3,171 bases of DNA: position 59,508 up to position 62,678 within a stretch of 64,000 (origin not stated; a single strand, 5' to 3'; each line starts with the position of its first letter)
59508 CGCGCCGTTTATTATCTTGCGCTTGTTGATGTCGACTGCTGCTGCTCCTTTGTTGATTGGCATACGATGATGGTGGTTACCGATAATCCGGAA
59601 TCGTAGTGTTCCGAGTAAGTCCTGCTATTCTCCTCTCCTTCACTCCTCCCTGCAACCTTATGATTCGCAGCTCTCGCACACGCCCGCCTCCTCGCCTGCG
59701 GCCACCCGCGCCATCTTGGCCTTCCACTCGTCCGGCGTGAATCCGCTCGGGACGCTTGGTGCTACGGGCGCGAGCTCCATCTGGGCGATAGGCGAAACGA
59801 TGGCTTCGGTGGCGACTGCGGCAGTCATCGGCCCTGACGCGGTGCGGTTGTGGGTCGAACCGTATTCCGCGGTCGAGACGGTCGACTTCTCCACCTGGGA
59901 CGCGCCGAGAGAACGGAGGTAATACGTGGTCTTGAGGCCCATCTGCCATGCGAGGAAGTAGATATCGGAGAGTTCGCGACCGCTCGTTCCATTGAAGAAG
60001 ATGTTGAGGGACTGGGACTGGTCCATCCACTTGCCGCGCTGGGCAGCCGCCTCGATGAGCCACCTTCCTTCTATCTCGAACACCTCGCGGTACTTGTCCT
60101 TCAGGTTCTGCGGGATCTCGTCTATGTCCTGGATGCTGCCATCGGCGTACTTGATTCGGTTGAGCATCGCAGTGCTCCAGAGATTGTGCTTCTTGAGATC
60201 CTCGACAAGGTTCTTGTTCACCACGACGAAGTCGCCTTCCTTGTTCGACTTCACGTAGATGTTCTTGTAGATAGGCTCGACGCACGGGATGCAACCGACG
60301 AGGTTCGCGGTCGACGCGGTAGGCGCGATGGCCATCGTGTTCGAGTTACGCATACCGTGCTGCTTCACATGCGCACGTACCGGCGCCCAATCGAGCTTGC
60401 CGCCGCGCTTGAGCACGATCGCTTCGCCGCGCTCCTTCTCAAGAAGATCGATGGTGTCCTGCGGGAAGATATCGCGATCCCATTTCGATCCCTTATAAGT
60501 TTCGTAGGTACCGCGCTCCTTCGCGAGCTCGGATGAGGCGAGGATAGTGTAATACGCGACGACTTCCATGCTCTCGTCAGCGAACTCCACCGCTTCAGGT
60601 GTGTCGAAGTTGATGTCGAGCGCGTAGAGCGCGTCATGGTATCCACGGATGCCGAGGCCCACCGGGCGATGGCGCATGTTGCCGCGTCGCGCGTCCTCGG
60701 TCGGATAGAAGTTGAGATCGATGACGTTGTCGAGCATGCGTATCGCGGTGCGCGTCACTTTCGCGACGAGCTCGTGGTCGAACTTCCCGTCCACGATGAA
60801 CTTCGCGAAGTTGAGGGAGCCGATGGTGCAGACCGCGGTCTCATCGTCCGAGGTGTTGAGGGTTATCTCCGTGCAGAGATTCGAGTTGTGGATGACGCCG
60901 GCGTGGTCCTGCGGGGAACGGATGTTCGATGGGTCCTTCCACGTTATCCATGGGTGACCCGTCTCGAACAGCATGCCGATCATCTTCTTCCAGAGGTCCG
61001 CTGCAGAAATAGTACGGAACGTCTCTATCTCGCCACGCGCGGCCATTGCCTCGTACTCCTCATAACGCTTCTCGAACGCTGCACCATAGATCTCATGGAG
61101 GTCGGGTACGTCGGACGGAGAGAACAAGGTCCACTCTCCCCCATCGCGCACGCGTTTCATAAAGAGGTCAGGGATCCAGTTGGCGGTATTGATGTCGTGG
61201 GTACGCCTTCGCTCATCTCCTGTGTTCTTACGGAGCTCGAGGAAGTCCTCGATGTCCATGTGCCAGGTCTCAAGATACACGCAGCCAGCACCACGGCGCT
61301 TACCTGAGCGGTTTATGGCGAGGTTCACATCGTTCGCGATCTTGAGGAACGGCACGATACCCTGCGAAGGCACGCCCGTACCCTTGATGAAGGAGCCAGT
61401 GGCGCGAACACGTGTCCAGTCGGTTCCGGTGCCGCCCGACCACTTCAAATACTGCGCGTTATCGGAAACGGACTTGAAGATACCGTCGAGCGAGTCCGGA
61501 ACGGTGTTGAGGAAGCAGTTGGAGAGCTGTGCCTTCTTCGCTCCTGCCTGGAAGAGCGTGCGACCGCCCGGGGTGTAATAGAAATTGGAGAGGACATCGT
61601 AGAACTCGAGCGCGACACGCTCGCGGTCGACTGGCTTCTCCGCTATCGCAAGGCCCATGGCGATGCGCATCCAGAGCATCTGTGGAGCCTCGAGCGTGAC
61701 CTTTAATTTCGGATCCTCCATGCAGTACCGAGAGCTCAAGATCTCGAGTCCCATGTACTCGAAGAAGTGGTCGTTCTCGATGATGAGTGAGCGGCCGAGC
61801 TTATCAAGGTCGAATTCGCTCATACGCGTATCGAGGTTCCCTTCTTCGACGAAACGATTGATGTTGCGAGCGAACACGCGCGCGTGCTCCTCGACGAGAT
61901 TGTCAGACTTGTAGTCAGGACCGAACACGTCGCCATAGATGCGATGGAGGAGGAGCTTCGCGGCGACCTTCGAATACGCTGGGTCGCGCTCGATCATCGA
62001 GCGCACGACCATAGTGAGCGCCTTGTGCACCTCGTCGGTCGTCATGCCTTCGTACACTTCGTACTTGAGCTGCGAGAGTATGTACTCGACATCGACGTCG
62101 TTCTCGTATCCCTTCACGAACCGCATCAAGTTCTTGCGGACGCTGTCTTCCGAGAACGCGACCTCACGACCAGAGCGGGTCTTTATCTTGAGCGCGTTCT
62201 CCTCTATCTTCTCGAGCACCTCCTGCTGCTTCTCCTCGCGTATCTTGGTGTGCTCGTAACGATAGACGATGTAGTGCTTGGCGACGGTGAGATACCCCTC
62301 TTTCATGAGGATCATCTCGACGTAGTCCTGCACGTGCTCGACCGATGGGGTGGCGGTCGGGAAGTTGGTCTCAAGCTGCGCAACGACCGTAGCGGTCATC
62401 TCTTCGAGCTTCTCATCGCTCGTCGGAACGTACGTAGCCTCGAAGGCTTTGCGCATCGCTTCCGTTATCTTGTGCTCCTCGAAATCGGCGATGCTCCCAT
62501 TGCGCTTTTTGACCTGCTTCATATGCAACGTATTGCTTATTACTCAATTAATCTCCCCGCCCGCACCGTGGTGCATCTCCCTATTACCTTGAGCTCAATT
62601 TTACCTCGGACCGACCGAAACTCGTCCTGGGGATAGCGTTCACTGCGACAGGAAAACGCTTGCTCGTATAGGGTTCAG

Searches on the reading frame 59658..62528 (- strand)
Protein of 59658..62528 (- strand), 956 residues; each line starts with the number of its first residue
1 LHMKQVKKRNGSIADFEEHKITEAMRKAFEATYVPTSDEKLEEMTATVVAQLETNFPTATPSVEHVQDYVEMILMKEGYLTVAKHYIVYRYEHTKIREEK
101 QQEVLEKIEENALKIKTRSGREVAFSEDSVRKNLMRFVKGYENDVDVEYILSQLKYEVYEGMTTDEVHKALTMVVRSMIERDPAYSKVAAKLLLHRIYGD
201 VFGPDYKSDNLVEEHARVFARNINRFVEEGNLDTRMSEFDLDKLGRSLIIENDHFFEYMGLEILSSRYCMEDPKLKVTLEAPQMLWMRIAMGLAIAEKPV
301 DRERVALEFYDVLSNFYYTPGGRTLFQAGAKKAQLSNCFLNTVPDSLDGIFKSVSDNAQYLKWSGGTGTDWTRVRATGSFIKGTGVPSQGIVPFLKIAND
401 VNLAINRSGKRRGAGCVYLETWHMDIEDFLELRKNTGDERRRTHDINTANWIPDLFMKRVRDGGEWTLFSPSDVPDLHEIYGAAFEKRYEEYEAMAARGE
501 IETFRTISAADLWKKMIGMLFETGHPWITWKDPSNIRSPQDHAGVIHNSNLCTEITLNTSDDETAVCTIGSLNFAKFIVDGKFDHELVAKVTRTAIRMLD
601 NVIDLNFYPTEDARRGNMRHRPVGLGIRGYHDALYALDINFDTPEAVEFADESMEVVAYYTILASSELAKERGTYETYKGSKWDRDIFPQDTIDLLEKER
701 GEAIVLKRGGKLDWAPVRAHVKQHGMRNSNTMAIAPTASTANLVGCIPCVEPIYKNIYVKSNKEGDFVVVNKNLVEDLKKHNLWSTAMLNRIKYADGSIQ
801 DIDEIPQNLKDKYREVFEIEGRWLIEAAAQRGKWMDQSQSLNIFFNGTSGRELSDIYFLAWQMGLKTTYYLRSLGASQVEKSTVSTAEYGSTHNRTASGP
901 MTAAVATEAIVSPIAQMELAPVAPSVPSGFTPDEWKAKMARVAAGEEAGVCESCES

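Call 14: search_protein_families(library=pfam, proteins=[window:59658-62528:-], max_evalue=0.0001)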
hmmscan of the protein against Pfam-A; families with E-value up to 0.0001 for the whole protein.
window:59658-62528:- (956 aa): 3 families
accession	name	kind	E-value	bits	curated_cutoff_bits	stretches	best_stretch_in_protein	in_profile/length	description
PF02867.20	Ribonuc_red_lgC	-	1.4e-185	618.4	23.9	1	336-871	1-523/523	Ribonucleotide reductase, barrel domain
PF03477.21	ATP-cone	-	1.3e-26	93.4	25.8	1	5-94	2-87/88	ATP cone domain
PF00317.26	Ribonuc_red_lgN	-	1.1e-19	70.7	28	1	255-332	2-76/77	Ribonucleotide reductase, all-alpha domain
